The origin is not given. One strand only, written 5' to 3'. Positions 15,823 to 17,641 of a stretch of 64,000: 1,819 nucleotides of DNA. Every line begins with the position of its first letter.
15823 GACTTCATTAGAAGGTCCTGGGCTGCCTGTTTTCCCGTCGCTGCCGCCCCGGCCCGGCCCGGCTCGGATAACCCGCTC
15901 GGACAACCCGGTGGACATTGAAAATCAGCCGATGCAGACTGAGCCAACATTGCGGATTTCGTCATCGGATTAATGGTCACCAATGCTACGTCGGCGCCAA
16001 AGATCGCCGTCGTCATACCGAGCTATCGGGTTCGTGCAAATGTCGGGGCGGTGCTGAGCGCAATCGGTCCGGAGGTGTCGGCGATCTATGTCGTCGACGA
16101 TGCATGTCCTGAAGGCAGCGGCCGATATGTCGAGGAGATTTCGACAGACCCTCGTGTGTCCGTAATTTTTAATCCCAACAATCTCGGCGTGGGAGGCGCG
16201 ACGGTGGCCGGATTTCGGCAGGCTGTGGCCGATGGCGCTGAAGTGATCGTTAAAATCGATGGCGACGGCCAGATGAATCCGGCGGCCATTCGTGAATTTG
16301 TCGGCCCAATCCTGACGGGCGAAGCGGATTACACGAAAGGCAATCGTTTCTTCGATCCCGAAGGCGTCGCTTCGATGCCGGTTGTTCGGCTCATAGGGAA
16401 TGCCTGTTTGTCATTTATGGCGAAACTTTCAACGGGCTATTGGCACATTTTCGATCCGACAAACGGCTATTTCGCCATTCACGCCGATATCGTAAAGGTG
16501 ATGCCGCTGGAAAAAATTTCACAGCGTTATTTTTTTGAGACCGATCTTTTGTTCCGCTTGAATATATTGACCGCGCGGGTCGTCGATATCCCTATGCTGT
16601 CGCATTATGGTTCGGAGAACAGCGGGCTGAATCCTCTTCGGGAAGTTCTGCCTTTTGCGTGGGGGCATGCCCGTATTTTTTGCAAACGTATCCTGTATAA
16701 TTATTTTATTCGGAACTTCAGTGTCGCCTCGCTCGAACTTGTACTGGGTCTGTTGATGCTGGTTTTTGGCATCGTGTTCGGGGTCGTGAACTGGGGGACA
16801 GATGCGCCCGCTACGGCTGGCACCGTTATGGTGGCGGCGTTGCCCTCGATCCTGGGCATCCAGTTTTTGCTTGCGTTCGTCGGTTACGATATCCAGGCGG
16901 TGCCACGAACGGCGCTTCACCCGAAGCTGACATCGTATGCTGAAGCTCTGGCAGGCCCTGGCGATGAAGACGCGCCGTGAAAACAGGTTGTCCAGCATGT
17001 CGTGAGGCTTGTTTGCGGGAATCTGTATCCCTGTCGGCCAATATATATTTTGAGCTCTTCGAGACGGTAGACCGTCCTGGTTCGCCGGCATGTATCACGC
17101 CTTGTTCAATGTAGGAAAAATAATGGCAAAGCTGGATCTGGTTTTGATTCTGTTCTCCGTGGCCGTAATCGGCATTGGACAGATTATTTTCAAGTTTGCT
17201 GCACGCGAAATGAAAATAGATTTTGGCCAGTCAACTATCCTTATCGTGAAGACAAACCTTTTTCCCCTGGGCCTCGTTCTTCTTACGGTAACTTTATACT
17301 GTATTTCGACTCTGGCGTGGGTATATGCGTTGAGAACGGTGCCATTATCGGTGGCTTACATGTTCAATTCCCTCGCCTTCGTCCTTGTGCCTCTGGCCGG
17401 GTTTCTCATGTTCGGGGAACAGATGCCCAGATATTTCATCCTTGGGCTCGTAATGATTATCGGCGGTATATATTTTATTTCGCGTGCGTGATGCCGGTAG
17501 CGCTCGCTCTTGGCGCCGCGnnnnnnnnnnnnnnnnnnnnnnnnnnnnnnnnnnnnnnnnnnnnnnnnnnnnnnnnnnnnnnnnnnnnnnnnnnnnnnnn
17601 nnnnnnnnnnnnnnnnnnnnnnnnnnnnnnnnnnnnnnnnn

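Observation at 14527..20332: Five-gene, compositionally mosaic glycan-modification cassette inserted in the lptF|pepA divergent intergenic region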

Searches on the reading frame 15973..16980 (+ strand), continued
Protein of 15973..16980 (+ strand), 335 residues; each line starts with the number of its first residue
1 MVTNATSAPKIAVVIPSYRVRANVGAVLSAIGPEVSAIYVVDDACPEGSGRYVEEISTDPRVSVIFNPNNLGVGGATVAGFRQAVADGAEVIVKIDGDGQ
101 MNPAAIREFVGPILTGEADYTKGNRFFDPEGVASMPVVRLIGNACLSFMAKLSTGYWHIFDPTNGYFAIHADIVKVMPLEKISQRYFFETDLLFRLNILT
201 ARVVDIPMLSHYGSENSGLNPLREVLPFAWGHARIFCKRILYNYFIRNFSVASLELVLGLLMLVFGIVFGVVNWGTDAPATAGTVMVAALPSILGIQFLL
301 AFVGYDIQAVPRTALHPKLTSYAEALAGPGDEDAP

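Call 49: search_protein_families(library=pfam, proteins=[L083:10179-12287:-, L083:14191-15081:+, L083:9068-9754:+], max_evalue=0.01)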
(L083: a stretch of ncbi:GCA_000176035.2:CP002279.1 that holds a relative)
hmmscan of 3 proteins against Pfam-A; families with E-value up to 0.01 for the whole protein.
L083:10179-12287:- (702 aa): 1 family
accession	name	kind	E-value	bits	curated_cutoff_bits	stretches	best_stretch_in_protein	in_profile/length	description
PF22895.2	DUF7024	-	9.4e-32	110.3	24.4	1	569-698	11-144/145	Domain of unknown function (DUF7024)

L083:14191-15081:+ (296 aa): 0 families

L083:9068-9754:+ (228 aa): 6 families
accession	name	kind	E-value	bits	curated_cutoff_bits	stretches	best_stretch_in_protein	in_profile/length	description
PF08241.18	Methyltransf_11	-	1.9e-18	67.3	21.2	1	56-148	1-94/95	Methyltransferase domain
PF13649.12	Methyltransf_25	-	2.9e-13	50.8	27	1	55-145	1-97/97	Methyltransferase domain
PF08242.18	Methyltransf_12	-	1.6e-10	42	30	1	56-147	1-98/98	Methyltransferase domain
PF13489.12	Methyltransf_23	-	3.1e-09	37.2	27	1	53-194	24-148/164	Methyltransferase domain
PF13847.12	Methyltransf_31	-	9.2e-08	32.3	27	1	54-153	6-113/145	Methyltransferase domain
PF01209.24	Ubie_methyltran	-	3.5e-07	30.2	20.1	1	69-150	69-152/233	ubiE/COQ5 methyltransferase family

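Call 50: find_encoding_contigs(protein=P0443, flank=7000, max_places=1)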
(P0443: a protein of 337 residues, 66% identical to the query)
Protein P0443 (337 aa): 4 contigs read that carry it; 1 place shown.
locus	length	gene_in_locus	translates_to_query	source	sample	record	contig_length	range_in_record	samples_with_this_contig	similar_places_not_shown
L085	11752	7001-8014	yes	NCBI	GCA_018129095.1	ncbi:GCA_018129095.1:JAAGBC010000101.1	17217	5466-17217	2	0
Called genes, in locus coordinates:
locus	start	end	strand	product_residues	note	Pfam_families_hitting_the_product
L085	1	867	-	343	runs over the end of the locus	-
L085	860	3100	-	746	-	PF05045:RgpF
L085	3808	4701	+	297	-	PF01507:PAPS_reduct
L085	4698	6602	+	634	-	PF00009:GTP_EFTU, PF01926:MMR_HSR1 (faint), PF22594:GTP-eEF1A_C, PF01583:APS_kinase, PF13671:AAA_33 (weak)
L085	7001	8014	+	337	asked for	PF00535:Glycos_transf_2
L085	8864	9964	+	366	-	PF01068:DNA_ligase_A_M, PF04679:DNA_ligase_A_C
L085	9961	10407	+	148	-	-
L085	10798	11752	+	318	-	PF14827:dCache_3, PF17203:sCache_3_2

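Call 51: find_encoding_contigs(protein=P0408, flank=7000, max_places=1)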
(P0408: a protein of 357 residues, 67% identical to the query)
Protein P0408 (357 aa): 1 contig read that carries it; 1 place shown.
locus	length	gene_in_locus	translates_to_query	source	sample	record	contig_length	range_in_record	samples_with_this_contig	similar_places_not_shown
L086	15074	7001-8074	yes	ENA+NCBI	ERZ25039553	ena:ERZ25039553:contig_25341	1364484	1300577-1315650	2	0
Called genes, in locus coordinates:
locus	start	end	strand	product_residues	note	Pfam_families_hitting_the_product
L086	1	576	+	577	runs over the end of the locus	PF00534:Glycos_transf_1 (weak), PF13692:Glyco_trans_1_4, PF13524:Glyco_trans_1_2 (weak)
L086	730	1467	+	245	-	-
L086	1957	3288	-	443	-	PF01757:Acyl_transf_3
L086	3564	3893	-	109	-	-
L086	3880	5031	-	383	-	PF16822:ALGX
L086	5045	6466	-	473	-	PF03062:MBOAT, PF13813:MBOAT_2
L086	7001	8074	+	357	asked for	PF00535:Glycos_transf_2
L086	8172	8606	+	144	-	-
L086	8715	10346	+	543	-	-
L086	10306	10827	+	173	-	-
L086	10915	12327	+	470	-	PF00483:NTP_transferase, PF12804:NTP_transf_3, PF22640:ManC_GMP_beta-helix, PF01050:MannoseP_isomer, PF07883:Cupin_2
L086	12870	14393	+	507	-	PF13489:Methyltransf_23, PF00535:Glycos_transf_2 (faint)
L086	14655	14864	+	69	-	-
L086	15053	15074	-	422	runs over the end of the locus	PF13356:Arm-DNA-bind_3, PF00589:Phage_integrase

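Call 52: find_encoding_contigs(protein=P0497, flank=7000, max_places=1)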
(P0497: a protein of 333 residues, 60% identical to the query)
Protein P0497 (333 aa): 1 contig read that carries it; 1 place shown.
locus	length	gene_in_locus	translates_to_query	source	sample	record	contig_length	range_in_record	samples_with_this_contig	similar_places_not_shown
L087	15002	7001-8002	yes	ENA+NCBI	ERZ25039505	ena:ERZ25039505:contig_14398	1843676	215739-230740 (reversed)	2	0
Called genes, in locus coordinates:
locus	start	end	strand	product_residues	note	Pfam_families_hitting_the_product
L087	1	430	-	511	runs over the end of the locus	PF05872:HerA_C, PF01935:DUF87 (weak)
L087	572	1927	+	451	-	PF12708:Pect-lyase_RHGA_epim (faint), PF07602:DUF1565 (faint), PF13229:Beta_helix, PF05048:NosD (faint), PF13229:Beta_helix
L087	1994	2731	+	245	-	PF12570:DUF3750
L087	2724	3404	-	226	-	PF02803:Thiolase_C, PF22691:Thiolase_C_1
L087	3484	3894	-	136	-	PF00108:Thiolase_N, PF00109:ketoacyl-synt (faint)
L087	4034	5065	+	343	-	PF00044:Gp_dh_N, PF02800:Gp_dh_C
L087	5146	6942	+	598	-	PF07969:Amidohydro_3 (faint), PF01979:Amidohydro_1, PF13382:Adenine_deam_C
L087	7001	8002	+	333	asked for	PF00535:Glycos_transf_2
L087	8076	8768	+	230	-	PF13489:Methyltransf_23, PF01209:Ubie_methyltran (weak), PF08241:Methyltransf_11, PF08242:Methyltransf_12, PF13649:Methyltransf_25, PF13847:Methyltransf_31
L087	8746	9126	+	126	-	-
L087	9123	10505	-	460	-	-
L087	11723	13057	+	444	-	PF13518:HTH_28 (weak), PF13551:HTH_29 (weak), PF13565:HTH_32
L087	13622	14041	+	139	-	PF01527:HTH_Tnp_1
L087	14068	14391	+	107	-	PF05717:TnpB_IS66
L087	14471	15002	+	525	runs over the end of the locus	PF13007:LZ_Tnp_IS66, PF13005:zf-IS66, PF03050:DDE_Tnp_IS66, PF13817:DDE_Tnp_IS66_C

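Call 69: search_protein_families(library=ncbifam, proteins=[L083:12552-13577:+], max_evalue=0.001)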
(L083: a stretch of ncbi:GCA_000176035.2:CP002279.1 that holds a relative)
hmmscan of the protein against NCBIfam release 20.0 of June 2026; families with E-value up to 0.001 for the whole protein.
L083:12552-13577:+ (341 aa): 15 families
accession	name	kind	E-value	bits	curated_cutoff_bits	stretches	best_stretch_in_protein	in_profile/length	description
TIGR04182.1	glyco_TIGR04182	equivalog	7.6e-32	110.9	325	1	18-310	3-286/293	S-layer glycoprotein N-glycosyltransferase AglJ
NF058614.1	PPMAGASynPpgS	equivalog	6.1e-22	78.2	370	1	19-212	4-196/226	polyprenyl-phospho-N-acetylgalactosaminyl synthase PpgS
NF041391.1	DPhHxTase_Halo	equivalog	3.2e-13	49.2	375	1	23-212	3-183/213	dolichyl-phosphate hexose transferase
NF007986.1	PRK10714.1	equivalog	5.9e-09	35.4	529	1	12-186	3-176/316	undecaprenyl-phosphate 4-deoxy-4-formamido-L-arabinose transferase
TIGR03937.1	PgaC_IcaA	equivalog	8.4e-09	34.9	422.3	1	11-107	41-136/407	poly-beta-1,6-N-acetyl-D-glucosamine synthase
NF047588.1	GlcsyltransPgfSStrep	equivalog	1.4e-07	31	500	1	16-189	2-174/308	glycosyltransferase PgfS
TIGR04283.1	glyco_like_mftF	equivalog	1.9e-07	30.9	182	1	19-80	3-61/221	TIGR04283 family arsenosugar biosynthesis glycosyltransferase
NF041875.1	EPS_EpsD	equivalog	3.2e-07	30.1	370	1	19-131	3-114/325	exopolysaccharide biosynthesis glycosyltransferase EpsD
NF041865.1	EpsU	equivalog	1.9e-06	27.1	700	1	13-120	37-146/394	exopolysaccharide biosynthesis GT2 family glycosyltransferase EpsU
TIGR03965.1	mycofact_glyco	equivalog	2.3e-06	26.8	280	1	14-119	73-177/467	mycofactocin biosynthesis glycosyltransferase MftF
NF007482.0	PRK10073.1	equivalog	5.5e-05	22.3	423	1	15-109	6-98/334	glycosyltransferase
NF010496.0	PRK13915.1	equivalog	0.00018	20.7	262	1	19-122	35-143/307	glucosyl-3-phosphoglycerate synthase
TIGR01556.1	rhamnosyltran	subfamily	0.00031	20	200.55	1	48-131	23-109/281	rhamnosyltransferase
TIGR03469.1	HpnB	hypoth_equivalog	0.00089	18.4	379.25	0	12-129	41-168/386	hopene-associated glycosyltransferase HpnB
NF038302.1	EPS_HpsE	equivalog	0.00092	18.3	300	0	17-107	3-97/307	hormogonium polysaccharide biosynthesis glycosyltransferase HpsE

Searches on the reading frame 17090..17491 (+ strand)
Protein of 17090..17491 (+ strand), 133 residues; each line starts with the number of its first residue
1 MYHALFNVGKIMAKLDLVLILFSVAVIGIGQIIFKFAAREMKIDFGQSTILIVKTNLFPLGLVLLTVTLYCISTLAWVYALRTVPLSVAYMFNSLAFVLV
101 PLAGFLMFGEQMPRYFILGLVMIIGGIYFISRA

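Call 4: search_protein_families(library=pfam, proteins=[window:17090-17491:+], max_evalue=0.01)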
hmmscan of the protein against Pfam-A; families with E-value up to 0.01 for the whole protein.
window:17090-17491:+ (133 aa): 3 families
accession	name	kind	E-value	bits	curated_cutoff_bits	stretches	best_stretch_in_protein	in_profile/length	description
PF00892.27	EamA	-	4.2e-08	34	28.2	1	10-131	22-134/135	EamA-like transporter family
PF10639.15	TMEM234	-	0.00015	22.3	30.1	1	64-130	45-112/113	Putative transmembrane family 234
PF00893.25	Multi_Drug_Res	-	0.00037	21.4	23.7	1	62-123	31-93/93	Small Multidrug Resistance protein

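Call 5: search_protein_families(library=ncbifam, proteins=[window:17090-17491:+], max_evalue=0.01)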
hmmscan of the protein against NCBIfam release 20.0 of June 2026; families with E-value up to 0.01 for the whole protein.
window:17090-17491:+ (133 aa): 7 families
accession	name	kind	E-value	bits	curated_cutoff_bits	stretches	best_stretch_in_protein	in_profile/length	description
NF002816.2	PRK02971.1-2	equivalog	4.7e-13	49.7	99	1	20-132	3-118/120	4-amino-4-deoxy-L-arabinose-phosphoundecaprenol flippase subunit ArnF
NF011625.2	PRK15051.1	equivalog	9e-12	45.2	92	1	17-130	4-107/111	4-amino-4-deoxy-L-arabinose-phosphoundecaprenol flippase subunit ArnE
NF051482.1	EbrB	exception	5.3e-06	27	160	1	68-131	38-102/105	SMR family multidrug efflux transporter EbrB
NF033137.0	SMR_qac_int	equivalog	0.00017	22.1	188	1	64-128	33-98/109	Qac family quaternary ammonium compound efflux SMR transporter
NF033470.1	SMR_qac_bcrC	exception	0.00031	21.2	225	1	55-130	28-101/114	quaternary ammonium compound efflux SMR transporter BcrC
NF042984.1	SMR_efflux_EmrE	exception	0.0037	17.6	226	1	64-130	34-101/110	multidrug efflux SMR transporter EmrE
NF051481.1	EbrA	exception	0.0041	17.4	160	1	64-130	35-102/104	SMR family multidrug efflux transporter EbrA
